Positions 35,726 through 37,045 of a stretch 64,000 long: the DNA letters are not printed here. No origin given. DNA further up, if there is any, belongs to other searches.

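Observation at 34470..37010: Low-GC island with a coupled pair of uncharacterised genes (soluble 339-aa protein plus 3-TM 340-aa protein): candidate novel defence-like module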

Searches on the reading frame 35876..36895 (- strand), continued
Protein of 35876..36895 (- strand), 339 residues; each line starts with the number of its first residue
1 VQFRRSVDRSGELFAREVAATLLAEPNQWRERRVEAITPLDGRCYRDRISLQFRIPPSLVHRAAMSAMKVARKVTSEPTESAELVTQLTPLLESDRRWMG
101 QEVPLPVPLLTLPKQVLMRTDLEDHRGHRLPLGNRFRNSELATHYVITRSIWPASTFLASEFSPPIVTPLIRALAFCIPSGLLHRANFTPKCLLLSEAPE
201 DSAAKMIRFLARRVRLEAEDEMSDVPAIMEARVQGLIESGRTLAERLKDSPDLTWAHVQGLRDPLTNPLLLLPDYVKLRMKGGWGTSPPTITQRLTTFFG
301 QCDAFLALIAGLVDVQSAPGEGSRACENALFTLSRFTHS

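Call 87: find_encoding_contigs(protein=P0018, flank=10000, max_places=2)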
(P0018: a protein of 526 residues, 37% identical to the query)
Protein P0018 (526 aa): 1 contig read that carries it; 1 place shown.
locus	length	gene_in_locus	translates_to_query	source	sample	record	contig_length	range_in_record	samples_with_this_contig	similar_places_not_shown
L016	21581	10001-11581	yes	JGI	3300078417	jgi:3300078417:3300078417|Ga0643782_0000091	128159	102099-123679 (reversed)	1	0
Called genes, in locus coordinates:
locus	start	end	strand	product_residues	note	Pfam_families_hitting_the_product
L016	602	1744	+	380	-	PF19614:DUF6119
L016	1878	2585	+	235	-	-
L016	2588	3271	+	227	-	PF09509:Hypoth_Ymh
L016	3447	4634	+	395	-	-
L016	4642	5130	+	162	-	PF04471:Mrr_cat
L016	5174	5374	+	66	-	-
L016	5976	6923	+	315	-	-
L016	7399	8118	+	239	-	-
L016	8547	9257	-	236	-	PF14472:DUF4429 (faint), PF09851:SHOCT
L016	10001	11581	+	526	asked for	-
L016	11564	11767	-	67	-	-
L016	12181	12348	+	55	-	-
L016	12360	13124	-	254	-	PF00753:Lactamase_B (faint)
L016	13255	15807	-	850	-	PF02384:N6_Mtase, PF01170:UPF0020, PF05175:MTS (weak), PF20473:MmeI_Mtase (weak)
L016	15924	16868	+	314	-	PF12760:Zn_ribbon_IS1595, PF12762:DDE_Tnp_IS1595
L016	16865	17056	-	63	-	-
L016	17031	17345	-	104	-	PF11950:DUF3467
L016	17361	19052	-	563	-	PF01555:N6_N4_Mtase, PF04471:Mrr_cat, PF22722:NA-iREase1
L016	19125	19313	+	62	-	PF07411:DUF1508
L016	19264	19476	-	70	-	-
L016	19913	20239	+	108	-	-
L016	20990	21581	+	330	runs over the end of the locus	-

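Call 94: fold_search(model_id=the predicted structure, library=pdb)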
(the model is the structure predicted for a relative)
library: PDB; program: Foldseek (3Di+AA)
matches with E <= 10: 140; with E <= 0.001: 0
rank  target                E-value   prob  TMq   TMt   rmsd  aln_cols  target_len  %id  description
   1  8pn9_E                1.5e-01  0.23  0.11  0.12  26.6       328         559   12  Structure of human oligosaccharyltransferase OST-A complex bound to NGI-1 (released 2024-05-08)
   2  9ct0_B                2.4e-01  0.30  0.13  0.20  13.3       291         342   12  Native human GABAA receptor of beta2-alpha1-beta2-alpha2-gamma2 assembly (released 2025-01-22)
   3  9crs_B                2.4e-01  0.28  0.13  0.20  13.1       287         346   12  Native human GABAA receptor of beta2-alpha1-beta2-alpha1-gamma2 assembly (released 2025-01-22)
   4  5bkf_A                3.4e-01  0.30  0.13  0.20  13.4       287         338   11  Cyro-EM structure of human Glycine Receptor alpha2-beta heteromer, Glycine bound, desensitized state (released 2021-09-08)
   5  7t0z_E                3.6e-01  0.47  0.15  0.24  11.4       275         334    8  Complex of GABA-A synaptic receptor with autoimmune antibody Fab175 (released 2022-07-13)
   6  7qn8_E                4.1e-01  0.28  0.14  0.22  13.0       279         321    6  Cryo-EM structure of human full-length beta3delta GABA(A)R in complex with histamine and nanobody Nb25 (released 2022-04-13)
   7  9cxa_D                4.5e-01  0.28  0.13  0.20  13.3       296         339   11  Native human GABAA receptor of beta2-alpha1-beta3-alpha1-gamma2 assembly (released 2025-01-22)
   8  7qn6_E                4.7e-01  0.35  0.15  0.24  12.5       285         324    7  Cryo-EM structure of human full-length beta3delta GABA(A)R in complex with nanobody Nb25 (released 2022-04-13)
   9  5m4s                  4.7e-01  0.30  0.11  0.24   9.0       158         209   11  Transcription factor TFIIA as a single chain protein (released 2017-11-29)
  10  9crs_E                4.7e-01  0.28  0.13  0.21  12.1       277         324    9  Native human GABAA receptor of beta2-alpha1-beta2-alpha1-gamma2 assembly (released 2025-01-22)
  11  7qn5_E                4.9e-01  0.16  0.13  0.21  12.8       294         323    7  Cryo-EM structure of human full-length extrasynaptic alpha4beta3delta GABA(A)R in complex with nanobody Nb25 (released 2022-04-13)
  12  6plo_A                5.6e-01  0.33  0.14  0.22  11.7       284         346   11  CryoEM structure of zebra fish alpha-1 glycine receptor YGF mutant bound with GABA in SMA,open state (released 2021-01-06)
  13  9faj_A                6.2e-01  0.20  0.11  0.18  12.2       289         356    9  CryoEM structure of human full-length alpha1beta3gamma2 GABA(A) receptor in complex with GARLH4, the TMD of Neuroligin (released 2025-07-02)
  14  9ct0_D                6.4e-01  0.23  0.13  0.21  13.9       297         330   10  Native human GABAA receptor of beta2-alpha1-beta2-alpha2-gamma2 assembly (released 2025-01-22)
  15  9faw_C                6.4e-01  0.23  0.13  0.19  11.7       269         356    9  CryoEM structure of human full-length beta3gamma2 GABA(A) receptor in complex with GARLH4, the TMD of Neuroligin2, HEP (released 2025-07-02)
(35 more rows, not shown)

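Call 102: fold_search(model_id=the predicted structure, library=viral)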
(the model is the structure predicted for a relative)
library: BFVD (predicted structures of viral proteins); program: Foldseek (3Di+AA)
matches with E <= 10: 86; with E <= 0.001: 0
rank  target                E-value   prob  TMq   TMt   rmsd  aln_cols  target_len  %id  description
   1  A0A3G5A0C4            1.1e+00  0.12  0.10  0.20  19.1       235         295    8  Uncharacterized protein [Harvfovirus sp.]
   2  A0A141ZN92            1.1e+00  0.02  0.06  0.08  17.2       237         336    9  (no name in the UniProt tables at hand)
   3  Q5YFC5                1.2e+00  0.08  0.08  0.15  33.6       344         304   11  Uncharacterized protein [Singapore grouper iridovirus]
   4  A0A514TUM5            1.5e+00  0.04  0.08  0.13  25.6       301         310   13  Uncharacterized protein [Aeromonas phage PS1]
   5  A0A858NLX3            2.0e+00  0.06  0.07  0.11  19.1       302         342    9  (no name in the UniProt tables at hand)
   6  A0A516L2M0            2.3e+00  0.21  0.10  0.31   7.4       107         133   17  (no name in the UniProt tables at hand)
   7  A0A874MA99            2.3e+00  0.03  0.07  0.13  25.5       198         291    8  Uncharacterized protein [Synechococcus phage S-SRP01]
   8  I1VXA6                2.5e+00  0.03  0.09  0.15  19.4       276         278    9  (no name in the UniProt tables at hand)
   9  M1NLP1                2.8e+00  0.06  0.08  0.16  20.8       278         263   10  Uncharacterized protein [Moumouvirus goulette]
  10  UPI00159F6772         3.2e+00  0.06  0.09  0.05  17.8       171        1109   12  (no name look-up for this kind of identifier)
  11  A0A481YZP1            3.2e+00  0.05  0.10  0.08  21.7       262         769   10  5'-tyrosyl DNA phosphodiesterase [Mimivirus LCMiAC01]
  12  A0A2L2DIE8            3.3e+00  0.01  0.06  0.07  19.7       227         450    6  BTB POZ domain-containing [Acanthamoeba polyphaga mimivirus]
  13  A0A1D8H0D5            3.5e+00  0.28  0.10  0.27   6.3        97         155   13  Viral processing and transport protein (Fragment) [Sea otter herpesvirus]
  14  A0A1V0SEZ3            3.5e+00  0.23  0.10  0.33   7.7       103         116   12  Uncharacterized protein [Hokovirus HKV1]
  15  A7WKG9                3.7e+00  0.06  0.08  0.22  18.2       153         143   10  Uncharacterized protein [Betalipothrixvirus pozzuoliense]
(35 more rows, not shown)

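Call 108: list_cluster_members(proteins=[P0023, P0024, P0025, P0026, P0027, P0028, P0029, P0031, P0032, P0033])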
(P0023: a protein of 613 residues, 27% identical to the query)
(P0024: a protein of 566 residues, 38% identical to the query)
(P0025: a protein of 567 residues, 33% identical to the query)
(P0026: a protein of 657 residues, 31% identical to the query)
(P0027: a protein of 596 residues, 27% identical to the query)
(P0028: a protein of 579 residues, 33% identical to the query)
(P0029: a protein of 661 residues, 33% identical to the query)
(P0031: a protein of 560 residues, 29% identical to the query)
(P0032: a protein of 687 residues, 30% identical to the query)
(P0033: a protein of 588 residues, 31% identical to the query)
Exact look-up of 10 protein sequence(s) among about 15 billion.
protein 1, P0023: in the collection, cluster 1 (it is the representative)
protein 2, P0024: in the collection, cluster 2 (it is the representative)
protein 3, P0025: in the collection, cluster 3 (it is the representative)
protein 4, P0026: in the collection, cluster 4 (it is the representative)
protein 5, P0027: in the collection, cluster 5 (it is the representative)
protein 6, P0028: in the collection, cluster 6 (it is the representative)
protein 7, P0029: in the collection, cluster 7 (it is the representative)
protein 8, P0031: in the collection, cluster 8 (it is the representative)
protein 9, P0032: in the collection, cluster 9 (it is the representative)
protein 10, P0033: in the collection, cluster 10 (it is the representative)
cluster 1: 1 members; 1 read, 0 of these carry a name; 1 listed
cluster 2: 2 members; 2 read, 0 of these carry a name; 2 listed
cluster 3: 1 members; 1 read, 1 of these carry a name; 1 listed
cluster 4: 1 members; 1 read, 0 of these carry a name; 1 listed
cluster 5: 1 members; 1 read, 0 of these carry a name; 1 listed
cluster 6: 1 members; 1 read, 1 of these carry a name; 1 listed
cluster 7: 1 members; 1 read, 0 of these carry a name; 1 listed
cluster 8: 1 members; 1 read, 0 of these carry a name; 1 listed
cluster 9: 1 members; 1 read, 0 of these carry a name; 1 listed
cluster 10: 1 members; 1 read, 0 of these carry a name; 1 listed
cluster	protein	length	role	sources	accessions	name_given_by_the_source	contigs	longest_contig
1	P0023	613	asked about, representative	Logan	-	-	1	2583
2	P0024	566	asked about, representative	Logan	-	-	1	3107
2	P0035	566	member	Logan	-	-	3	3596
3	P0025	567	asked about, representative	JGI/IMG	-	hypothetical protein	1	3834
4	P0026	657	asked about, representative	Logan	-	-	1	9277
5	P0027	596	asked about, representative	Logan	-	-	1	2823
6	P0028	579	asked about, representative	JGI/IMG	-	hypothetical protein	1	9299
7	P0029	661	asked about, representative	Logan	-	-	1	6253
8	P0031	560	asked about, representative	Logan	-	-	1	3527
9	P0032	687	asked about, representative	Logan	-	-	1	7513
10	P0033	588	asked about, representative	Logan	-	-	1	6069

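Call 109: find_encoding_contigs(protein=P0028, flank=10000, max_places=2)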
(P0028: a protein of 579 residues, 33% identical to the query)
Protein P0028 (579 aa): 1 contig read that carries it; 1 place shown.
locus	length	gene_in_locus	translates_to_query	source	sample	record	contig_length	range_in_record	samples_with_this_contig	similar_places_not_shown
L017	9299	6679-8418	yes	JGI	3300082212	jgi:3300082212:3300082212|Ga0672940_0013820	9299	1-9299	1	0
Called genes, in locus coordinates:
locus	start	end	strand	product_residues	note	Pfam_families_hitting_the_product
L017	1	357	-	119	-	?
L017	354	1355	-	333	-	PF20030:bpMoxR, PF07726:AAA_3, PF07728:AAA_5, PF17863:AAA_lid_2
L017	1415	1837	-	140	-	-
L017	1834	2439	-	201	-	PF01909:NTP_transf_2 (weak), PF18765:Polbeta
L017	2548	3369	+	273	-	PF01887:SAM_HAT_N, PF20257:SAM_HAT_C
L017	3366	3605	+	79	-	PF02635:DsrE (weak)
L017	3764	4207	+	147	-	-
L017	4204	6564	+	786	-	PF08448:PAS_4 (faint), PF08447:PAS_3 (weak), PF00990:GGDEF, PF00563:EAL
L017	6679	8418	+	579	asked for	-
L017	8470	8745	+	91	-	-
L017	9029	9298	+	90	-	?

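Call 115: search_protein_families(library=pfam, proteins=[L017:8470-8745:+, L014:11665-12018:+], max_evalue=0.05)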
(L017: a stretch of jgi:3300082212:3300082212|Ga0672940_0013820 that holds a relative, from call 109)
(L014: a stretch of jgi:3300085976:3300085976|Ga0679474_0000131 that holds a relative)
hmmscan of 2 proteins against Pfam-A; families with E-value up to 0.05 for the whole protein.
L017:8470-8745:+ (91 aa): 0 families

L014:11665-12018:+ (117 aa): 0 families

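Call 118: search_protein_families(library=padloc, proteins=[L014:1626-4181:+, L014:4153-5076:+, L014:5109-5870:+, L014:6230-9484:+, L014:14281-16869:+, L014:19540-20991:+, L016:13255-15807:-, L016:12360-13124:-, L016:17361-19052:-, L016:602-1744:+], max_evalue=0.00001)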
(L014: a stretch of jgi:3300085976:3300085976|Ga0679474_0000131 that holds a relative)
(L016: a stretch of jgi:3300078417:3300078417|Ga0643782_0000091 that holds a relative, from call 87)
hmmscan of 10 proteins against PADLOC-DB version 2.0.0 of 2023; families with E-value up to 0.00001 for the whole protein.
L014:1626-4181:+ (851 aa): 12 families
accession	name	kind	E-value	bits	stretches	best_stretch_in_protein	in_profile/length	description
PDLC04134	mad2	-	1e-20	72.1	1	244-481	242-451/492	mads_2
PDLC03021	MTase_I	-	4.6e-13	46.8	1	256-494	146-394/491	Type I methyltransferase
PDLC03338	MTase_II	-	7.6e-11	39.4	1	255-395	112-255/604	Type II methyltransferase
PDLC03026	MTase_I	-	2.7e-10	38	1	271-463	140-343/487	Type I methyltransferase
PDLC03348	MTase_II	-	6.9e-10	36.1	1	270-413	217-372/727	Type II methyltransferase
PDLC03025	MTase_I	-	2.6e-09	34.3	1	242-462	129-357/569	Type I methyltransferase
PDLC03226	MTase_II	-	7.5e-08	29.4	1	270-477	13-236/579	Type II methyltransferase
PDLC03630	REase_MTase_IIG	-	8.7e-08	28.4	1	255-357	353-465/1100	Type IIG restriction enzyme-methyltransferase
PDLC02528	PglX|PglXI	-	2e-07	27.2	0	403-450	505-552/1125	PglX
PDLC02521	PglX|PglXI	-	4.7e-07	26.1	0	284-361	293-372/1174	PglX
PDLC03623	REase_MTase_IIG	-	7.8e-07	25.3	1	245-363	276-396/1022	Type IIG restriction enzyme-methyltransferase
PDLC03357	MTase_II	-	2.6e-06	24.1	0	239-314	87-157/620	Type II methyltransferase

L014:4153-5076:+ (307 aa): 2 families
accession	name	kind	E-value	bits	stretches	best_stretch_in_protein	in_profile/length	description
PDLC03854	LmuA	-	1.6e-09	35.3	1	150-247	212-314/345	-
PDLC03805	RTasMBL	-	5.1e-07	27.2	0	150-200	182-238/322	DRT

L014:5109-5870:+ (253 aa): 0 families

L014:6230-9484:+ (1084 aa): 3 families
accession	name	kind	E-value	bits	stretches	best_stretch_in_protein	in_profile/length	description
PDLC02707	PbeA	-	4.9e-11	39.9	1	149-306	261-416/672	PbeA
PDLC02704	PbeA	-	1.3e-06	25.2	0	149-307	263-422/682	PbeA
PDLC01252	Cas3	-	6.6e-06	23.8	0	161-477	4-303/324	CAS-I; effector_G3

L014:14281-16869:+ (862 aa): 1 family
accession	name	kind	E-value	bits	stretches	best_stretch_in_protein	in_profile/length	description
PDLC01169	TPR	-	1e-26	91.9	3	500-613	109-221/252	TPR repeats containing protein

L014:19540-20991:+ (483 aa): 8 families
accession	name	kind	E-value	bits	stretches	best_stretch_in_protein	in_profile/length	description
PDLC00385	SduA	-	1.7e-18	65.1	1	297-466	147-315/319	DUF4263 domain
PDLC00402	SduA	-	3.1e-15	54.1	1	288-472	157-338/354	DUF4263 domain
PDLC00389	SduA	-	3.9e-15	54.3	1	294-468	212-376/383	DUF4263 domain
PDLC00405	SduA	-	6.8e-10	37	1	299-471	147-315/323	DUF4263 domain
PDLC00401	SduA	-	3.9e-08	31.1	1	300-472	232-397/404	DUF4263 domain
PDLC00391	SduA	-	2.4e-07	28.2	1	308-467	211-401/402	DUF4263 domain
PDLC00390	SduA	-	3.7e-06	24.4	1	309-465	175-334/339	DUF4263 domain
PDLC00400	SduA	-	5.5e-06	24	0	296-471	115-299/308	DUF4263 domain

L016:13255-15807:- (850 aa): 17 families
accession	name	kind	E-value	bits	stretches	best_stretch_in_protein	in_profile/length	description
PDLC04134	mad2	-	1.1e-24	85.1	1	242-481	241-452/492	mads_2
PDLC03021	MTase_I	-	6.3e-16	56.3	1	254-494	145-395/491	Type I methyltransferase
PDLC03338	MTase_II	-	2e-13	47.9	1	254-395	112-256/604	Type II methyltransferase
PDLC03026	MTase_I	-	2.9e-12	44.5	1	257-462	125-343/487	Type I methyltransferase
PDLC03348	MTase_II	-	6.9e-11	39.4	1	267-413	215-373/727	Type II methyltransferase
PDLC03025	MTase_I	-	4.3e-10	36.9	1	241-461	129-357/569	Type I methyltransferase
PDLC02521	PglX|PglXI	-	2.1e-08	30.6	0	282-361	289-373/1174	PglX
PDLC02528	PglX|PglXI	-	5.3e-08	29.1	0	402-446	505-549/1125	PglX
PDLC03226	MTase_II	-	7.9e-08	29.4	1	268-476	12-236/579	Type II methyltransferase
PDLC03630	REase_MTase_IIG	-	1.4e-07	27.7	1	254-356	353-465/1100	Type IIG restriction enzyme-methyltransferase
PDLC03357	MTase_II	-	1.6e-07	28.1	0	243-313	92-157/620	Type II methyltransferase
PDLC03623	REase_MTase_IIG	-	1.8e-06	24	1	216-360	254-394/1022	Type IIG restriction enzyme-methyltransferase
PDLC03600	REase_MTase_IIG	-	3.4e-06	23.3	0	281-359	285-364/1205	Type IIG restriction enzyme-methyltransferase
PDLC03627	REase_MTase_IIG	-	4.9e-06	22.6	0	300-359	409-480/1136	Type IIG restriction enzyme-methyltransferase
PDLC02529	PglX|PglXI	-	5.3e-06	22.4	1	295-371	225-304/1189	PglX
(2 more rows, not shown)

L016:12360-13124:- (254 aa): 1 family
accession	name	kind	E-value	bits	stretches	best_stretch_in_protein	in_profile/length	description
PDLC03854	LmuA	-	8.3e-10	36.3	1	97-194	212-314/345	-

L016:17361-19052:- (563 aa): 49 families (the best 25 are shown)
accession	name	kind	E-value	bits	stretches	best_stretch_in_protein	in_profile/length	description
PDLC03354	MTase_II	-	2.6e-71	238.9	1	140-404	128-386/425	Type II methyltransferase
PDLC03339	MTase_II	-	4.3e-58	195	2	310-499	182-361/399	Type II methyltransferase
PDLC03300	MTase_II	-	1.4e-45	153.7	2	59-232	27-178/302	Type II methyltransferase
PDLC03644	MTase_III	-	1.4e-41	140.9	1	141-401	109-394/542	Type III methyltransferase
PDLC03636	MTase_III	-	3.4e-38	129.8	2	141-258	96-213/575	Type III methyltransferase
PDLC03299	MTase_II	-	1.1e-36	124.9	2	321-408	179-265/296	Type II methyltransferase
PDLC03633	MTase_III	-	1.1e-35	121.4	2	320-445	278-396/616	Type III methyltransferase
PDLC03638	MTase_III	-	9.4e-33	111.5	1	140-401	430-678/816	Type III methyltransferase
PDLC03371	MTase_II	-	3.2e-32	110.1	2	315-402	168-254/260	Type II methyltransferase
PDLC03634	MTase_III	-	9.2e-30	102.1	1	140-375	172-425/621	Type III methyltransferase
PDLC03635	MTase_III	-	2.1e-28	97.4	2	140-231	267-363/708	Type III methyltransferase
PDLC03641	MTase_III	-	1.5e-26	91.1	1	41-379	105-431/657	Type III methyltransferase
PDLC03238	MTase_II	-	1.7e-25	87.9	1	307-403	274-366/428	Type II methyltransferase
PDLC03632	MTase_III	-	6.2e-24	82.1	2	249-410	372-538/983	Type III methyltransferase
PDLC03320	MTase_II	-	2.4e-23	80.7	1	320-404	195-278/289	Type II methyltransferase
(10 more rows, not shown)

L016:602-1744:+ (380 aa): 0 families
